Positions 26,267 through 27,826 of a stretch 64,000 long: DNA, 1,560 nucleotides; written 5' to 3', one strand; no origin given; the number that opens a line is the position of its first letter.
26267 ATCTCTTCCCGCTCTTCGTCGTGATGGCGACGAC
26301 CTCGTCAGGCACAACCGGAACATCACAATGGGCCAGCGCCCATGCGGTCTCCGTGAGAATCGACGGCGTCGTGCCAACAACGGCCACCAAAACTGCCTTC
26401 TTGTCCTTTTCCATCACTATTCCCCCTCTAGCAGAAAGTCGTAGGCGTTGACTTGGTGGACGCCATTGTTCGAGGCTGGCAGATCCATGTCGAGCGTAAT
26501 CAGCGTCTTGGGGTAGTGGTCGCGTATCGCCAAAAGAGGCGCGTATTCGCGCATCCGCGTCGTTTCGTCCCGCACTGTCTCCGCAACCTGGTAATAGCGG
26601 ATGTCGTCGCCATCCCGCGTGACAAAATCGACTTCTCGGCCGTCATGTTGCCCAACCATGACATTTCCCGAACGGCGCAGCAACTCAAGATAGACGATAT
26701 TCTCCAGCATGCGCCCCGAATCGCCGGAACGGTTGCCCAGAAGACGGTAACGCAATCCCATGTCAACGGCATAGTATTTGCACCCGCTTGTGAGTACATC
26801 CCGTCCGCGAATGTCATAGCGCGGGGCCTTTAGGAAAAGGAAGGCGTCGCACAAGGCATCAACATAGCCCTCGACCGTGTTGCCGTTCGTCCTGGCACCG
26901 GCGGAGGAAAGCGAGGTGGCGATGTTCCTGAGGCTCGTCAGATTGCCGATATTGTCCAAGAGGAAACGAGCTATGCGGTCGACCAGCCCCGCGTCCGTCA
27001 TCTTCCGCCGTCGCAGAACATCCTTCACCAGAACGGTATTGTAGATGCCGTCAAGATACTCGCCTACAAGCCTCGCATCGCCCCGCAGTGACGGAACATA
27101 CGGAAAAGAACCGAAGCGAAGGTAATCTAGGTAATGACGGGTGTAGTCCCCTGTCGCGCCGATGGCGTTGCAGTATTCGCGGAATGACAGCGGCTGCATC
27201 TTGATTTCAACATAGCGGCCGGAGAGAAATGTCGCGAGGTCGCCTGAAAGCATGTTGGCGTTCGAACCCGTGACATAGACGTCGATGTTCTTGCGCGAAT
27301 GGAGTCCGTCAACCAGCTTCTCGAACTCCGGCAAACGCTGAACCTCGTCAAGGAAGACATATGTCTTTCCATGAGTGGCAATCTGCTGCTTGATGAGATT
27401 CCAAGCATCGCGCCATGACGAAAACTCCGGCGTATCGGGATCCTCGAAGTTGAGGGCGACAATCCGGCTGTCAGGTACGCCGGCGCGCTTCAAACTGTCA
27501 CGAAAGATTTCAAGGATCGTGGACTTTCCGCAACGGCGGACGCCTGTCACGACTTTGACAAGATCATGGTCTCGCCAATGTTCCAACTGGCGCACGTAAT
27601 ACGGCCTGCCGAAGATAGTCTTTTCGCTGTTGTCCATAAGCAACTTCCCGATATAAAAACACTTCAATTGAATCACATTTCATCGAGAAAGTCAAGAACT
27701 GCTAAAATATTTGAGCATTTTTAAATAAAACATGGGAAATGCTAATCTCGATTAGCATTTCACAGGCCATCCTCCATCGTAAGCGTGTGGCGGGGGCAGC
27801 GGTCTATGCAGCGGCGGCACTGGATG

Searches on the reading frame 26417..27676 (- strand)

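Call 4: search_protein_families(library=pfam, proteins=[window:26417-27676:-], max_evalue=0.01)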
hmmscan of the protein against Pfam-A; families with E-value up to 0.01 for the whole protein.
window:26417-27676:- (419 aa): 4 families
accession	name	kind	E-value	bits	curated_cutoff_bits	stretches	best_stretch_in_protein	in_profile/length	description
PF13173.12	AAA_14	-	3.1e-33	115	27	1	40-169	4-129/129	AAA domain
PF13635.12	DUF4143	-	3e-15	56.7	28.1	1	218-361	2-154/160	Domain of unknown function (DUF4143)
PF13401.12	AAA_22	-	0.0011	19.7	27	0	37-105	4-64/130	AAA domain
PF01637.24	ATPase_2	-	0.0083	16.4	33.2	0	28-62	8-44/225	ATPase domain predominantly from Archaea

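Call 5: search_protein_families(library=padloc, proteins=[window:26417-27676:-], max_evalue=0.01)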
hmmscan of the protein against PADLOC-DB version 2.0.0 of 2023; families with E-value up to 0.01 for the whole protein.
window:26417-27676:- (419 aa): 7 families
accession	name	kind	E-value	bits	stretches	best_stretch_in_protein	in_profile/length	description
PDLC04787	PDC-S01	-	3.8e-145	481.9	1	16-417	8-408/412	-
PDLC04789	PDC-S01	-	1.5e-38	130.8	1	31-364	10-338/375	-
PDLC04791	PDC-S01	-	3.1e-27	93.3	1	36-376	17-361/395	-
PDLC04790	PDC-S01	-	1.2e-19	68.3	1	36-357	25-357/422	-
PDLC04786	PDC-S01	-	7.3e-15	52.6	1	29-175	9-160/439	-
PDLC04792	PDC-S01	-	4.6e-12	43.3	1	29-179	8-162/452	-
PDLC04788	PDC-S01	-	4.5e-10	37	1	28-175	7-157/448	-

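Call 72: search_protein_families(library=ncbifam, proteins=[window:26417-27676:-], max_evalue=0.001)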
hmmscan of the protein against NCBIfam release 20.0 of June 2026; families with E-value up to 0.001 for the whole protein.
window:26417-27676:- (419 aa): 0 families
